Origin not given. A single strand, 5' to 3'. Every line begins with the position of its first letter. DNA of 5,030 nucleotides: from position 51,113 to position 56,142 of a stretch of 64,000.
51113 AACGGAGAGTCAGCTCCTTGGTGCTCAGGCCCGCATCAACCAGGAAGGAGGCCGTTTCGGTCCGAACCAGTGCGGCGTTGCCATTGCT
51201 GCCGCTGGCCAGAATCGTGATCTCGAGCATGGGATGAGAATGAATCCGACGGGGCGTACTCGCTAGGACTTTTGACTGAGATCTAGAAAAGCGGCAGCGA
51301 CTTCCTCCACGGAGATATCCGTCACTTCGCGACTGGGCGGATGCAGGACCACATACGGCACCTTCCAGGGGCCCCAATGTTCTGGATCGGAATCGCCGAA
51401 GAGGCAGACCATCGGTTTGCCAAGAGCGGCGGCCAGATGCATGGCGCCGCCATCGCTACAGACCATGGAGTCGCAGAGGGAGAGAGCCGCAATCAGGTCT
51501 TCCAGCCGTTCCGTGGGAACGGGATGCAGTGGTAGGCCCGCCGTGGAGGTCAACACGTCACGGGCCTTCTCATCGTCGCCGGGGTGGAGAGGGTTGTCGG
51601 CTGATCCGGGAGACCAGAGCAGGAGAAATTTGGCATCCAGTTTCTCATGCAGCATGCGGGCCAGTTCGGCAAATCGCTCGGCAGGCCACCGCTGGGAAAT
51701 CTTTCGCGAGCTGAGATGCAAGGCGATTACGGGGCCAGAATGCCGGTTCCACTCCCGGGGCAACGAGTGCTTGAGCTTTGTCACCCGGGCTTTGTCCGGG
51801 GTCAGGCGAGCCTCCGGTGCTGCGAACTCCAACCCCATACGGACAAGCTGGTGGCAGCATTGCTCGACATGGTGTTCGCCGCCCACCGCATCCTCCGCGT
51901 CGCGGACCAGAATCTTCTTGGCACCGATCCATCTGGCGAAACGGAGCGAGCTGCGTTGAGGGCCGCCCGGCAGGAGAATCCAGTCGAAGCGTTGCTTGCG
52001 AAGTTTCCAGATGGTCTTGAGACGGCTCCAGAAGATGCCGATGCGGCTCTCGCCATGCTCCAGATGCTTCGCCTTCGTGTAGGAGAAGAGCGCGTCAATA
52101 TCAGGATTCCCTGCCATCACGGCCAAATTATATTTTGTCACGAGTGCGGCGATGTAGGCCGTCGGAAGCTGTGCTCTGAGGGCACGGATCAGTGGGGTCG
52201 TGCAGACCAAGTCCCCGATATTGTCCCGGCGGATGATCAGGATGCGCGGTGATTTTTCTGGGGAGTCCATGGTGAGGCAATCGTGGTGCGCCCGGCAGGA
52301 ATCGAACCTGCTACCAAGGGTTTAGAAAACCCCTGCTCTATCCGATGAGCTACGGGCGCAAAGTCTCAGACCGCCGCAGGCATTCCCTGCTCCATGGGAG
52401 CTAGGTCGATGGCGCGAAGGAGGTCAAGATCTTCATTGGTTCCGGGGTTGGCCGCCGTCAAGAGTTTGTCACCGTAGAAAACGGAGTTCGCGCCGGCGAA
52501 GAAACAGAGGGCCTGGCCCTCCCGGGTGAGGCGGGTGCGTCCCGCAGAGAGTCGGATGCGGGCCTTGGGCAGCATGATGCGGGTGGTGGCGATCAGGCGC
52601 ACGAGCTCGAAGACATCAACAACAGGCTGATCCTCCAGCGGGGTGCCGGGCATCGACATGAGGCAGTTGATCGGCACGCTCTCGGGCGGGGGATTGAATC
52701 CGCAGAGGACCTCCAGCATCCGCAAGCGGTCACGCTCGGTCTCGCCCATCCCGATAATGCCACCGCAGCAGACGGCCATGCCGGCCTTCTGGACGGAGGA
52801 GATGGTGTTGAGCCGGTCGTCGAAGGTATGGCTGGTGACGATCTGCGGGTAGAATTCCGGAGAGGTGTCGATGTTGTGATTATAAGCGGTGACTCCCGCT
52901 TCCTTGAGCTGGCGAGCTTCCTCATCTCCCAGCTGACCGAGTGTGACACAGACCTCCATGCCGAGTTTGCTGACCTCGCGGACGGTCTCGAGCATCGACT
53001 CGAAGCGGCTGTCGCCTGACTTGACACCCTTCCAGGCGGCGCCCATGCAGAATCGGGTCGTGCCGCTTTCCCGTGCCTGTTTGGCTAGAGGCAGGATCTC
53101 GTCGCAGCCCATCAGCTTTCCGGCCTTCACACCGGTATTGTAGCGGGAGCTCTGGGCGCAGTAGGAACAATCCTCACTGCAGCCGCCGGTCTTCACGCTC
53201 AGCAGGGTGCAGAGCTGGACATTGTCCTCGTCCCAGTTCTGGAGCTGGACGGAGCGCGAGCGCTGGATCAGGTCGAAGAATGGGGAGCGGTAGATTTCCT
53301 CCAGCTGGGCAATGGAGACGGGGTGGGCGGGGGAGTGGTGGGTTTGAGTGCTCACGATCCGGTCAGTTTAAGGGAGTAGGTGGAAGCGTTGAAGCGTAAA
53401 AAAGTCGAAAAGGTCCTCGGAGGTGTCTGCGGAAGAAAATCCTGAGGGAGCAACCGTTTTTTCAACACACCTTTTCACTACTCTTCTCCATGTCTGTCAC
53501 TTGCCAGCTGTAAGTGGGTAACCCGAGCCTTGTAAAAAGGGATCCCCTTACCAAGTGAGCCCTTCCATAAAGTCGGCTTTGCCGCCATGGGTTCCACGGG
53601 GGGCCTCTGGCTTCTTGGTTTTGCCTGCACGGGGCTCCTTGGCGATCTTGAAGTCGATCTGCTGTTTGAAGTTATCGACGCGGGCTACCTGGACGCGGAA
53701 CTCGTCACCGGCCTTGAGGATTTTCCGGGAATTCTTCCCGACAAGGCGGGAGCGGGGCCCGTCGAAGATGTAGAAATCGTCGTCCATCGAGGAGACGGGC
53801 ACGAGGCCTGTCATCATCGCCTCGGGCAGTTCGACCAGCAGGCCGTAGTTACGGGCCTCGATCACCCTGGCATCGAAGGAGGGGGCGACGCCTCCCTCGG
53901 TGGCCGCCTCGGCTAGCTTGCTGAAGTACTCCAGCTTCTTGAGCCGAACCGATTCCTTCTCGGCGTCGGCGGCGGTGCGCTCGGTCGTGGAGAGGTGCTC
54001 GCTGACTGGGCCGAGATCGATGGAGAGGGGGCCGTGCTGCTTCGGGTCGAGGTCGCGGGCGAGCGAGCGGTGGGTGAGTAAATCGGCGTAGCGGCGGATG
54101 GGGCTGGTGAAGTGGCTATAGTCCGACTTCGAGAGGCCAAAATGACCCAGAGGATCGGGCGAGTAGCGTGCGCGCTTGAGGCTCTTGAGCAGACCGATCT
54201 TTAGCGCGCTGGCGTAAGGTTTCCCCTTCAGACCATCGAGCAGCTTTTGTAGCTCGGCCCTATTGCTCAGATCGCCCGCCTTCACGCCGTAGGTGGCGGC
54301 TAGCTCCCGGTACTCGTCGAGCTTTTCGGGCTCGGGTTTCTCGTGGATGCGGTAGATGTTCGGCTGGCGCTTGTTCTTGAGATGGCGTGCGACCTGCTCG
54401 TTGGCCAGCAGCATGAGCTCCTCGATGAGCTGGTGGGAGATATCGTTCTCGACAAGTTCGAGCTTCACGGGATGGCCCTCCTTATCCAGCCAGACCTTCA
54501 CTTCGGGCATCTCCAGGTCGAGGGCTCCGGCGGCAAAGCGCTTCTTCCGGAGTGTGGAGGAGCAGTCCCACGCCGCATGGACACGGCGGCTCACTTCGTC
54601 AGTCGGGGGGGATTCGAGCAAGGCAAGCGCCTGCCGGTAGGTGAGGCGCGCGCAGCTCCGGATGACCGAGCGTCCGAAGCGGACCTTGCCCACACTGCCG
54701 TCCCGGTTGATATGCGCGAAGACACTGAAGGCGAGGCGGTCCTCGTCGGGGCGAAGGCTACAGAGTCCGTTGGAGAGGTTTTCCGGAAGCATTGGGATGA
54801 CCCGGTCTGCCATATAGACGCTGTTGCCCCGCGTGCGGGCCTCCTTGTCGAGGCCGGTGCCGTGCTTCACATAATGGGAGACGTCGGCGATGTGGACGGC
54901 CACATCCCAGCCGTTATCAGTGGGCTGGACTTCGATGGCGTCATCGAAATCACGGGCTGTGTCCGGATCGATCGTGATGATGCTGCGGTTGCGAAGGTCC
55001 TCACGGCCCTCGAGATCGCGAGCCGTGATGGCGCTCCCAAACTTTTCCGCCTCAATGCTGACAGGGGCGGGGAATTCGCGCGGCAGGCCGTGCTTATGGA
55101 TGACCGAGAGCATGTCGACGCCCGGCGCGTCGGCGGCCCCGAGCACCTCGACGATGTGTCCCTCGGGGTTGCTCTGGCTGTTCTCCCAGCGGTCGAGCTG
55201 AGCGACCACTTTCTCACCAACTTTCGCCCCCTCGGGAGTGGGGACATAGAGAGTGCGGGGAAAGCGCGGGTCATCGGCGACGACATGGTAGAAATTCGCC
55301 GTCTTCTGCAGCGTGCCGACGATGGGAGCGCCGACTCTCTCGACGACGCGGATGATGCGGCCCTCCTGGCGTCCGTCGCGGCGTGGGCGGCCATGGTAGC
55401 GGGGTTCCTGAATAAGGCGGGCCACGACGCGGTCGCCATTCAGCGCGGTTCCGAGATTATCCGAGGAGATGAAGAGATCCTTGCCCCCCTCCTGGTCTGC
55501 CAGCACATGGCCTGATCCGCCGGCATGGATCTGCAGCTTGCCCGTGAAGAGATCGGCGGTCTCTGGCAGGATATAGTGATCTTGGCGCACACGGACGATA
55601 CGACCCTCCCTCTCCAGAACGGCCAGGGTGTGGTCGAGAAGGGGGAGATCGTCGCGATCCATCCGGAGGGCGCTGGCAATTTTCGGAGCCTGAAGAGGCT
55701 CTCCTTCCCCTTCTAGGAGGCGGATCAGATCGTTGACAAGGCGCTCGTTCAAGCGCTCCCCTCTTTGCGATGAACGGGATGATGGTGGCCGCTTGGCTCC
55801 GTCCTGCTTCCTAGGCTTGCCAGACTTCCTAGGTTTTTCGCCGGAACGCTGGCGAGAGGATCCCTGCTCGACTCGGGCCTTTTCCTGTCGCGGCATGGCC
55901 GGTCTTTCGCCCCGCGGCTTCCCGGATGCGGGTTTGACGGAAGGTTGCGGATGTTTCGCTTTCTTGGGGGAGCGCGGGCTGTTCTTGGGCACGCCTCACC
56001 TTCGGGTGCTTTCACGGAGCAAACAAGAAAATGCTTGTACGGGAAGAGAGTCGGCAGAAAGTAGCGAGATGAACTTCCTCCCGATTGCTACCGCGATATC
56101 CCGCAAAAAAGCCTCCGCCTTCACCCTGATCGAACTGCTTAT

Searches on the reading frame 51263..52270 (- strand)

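Call 63: search_protein_families(library=pfam, proteins=[window:51263-52270:-])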
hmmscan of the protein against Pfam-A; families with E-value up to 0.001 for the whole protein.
window:51263-52270:- (335 aa): 1 family
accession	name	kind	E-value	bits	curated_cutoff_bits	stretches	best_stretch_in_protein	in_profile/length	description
PF01075.23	Glyco_transf_9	-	1.5e-25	90.4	22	1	125-309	56-227/247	Glycosyltransferase family 9 (heptosyltransferase)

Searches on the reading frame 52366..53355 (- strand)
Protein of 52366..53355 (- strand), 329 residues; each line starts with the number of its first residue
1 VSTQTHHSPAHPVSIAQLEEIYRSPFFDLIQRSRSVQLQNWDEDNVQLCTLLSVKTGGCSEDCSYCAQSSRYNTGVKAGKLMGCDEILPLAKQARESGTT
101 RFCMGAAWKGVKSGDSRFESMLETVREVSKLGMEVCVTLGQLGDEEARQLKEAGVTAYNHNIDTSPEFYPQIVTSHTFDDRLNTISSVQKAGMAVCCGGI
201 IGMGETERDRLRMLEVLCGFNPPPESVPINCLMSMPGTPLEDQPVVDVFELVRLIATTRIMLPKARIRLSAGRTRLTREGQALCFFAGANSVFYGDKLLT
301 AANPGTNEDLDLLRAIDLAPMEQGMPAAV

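Call 63: search_protein_families(library=pfam, proteins=[window:52366-53355:-])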
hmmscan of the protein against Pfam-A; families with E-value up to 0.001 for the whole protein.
window:52366-53355:- (329 aa): 2 families
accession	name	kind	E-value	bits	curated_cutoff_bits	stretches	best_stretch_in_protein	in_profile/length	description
PF06968.18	BATS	-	9.6e-25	87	22.2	1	228-317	1-86/88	Biotin and Thiamin Synthesis associated domain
PF04055.27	Radical_SAM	-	4.9e-21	76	29.5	1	55-216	3-165/166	Radical SAM superfamily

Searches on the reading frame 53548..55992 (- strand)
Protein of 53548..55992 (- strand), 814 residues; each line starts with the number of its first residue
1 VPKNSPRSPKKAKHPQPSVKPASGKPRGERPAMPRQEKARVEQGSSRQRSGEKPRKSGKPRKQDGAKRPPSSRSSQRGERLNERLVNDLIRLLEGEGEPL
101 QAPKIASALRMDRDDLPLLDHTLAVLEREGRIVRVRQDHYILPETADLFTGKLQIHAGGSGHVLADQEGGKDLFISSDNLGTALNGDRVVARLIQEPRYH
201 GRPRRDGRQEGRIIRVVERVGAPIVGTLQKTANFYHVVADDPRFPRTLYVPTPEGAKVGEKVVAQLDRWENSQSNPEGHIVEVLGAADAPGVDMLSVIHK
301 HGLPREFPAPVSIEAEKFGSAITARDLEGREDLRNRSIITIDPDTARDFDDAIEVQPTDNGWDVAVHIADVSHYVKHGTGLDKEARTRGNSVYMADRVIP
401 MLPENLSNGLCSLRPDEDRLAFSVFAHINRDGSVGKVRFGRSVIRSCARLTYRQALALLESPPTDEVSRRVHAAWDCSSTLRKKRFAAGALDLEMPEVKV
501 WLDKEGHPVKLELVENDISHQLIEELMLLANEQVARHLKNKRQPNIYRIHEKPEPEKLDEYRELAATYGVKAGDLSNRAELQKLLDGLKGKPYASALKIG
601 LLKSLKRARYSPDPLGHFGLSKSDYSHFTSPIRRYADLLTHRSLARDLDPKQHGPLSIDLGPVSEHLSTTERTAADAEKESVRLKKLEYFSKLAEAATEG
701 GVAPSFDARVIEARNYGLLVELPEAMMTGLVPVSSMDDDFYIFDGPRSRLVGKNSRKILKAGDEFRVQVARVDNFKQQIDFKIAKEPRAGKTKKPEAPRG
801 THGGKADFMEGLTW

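Call 85: search_protein_families(library=pfam, proteins=[window:53548-55992:-])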
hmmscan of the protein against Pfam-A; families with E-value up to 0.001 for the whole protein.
window:53548-55992:- (814 aa): 5 families
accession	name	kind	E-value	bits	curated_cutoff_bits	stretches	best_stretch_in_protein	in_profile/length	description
PF00773.25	RNB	-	1.2e-106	357.2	29.3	1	330-645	1-321/326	RNB domain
PF17876.7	CSD2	-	1.7e-28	98.9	26.2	1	237-308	2-74/74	Cold shock domain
PF08206.17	OB_RNB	-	6.7e-12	45.4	24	1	151-216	1-58/58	Ribonuclease B OB domain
PF00575.29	S1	-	1e-07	32.7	22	1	706-782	8-72/74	S1 RNA binding domain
PF17849.7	OB_Dis3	-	7.8e-06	26.3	22.8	1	237-289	4-64/77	Dis3-like cold-shock domain 2 (CSD2)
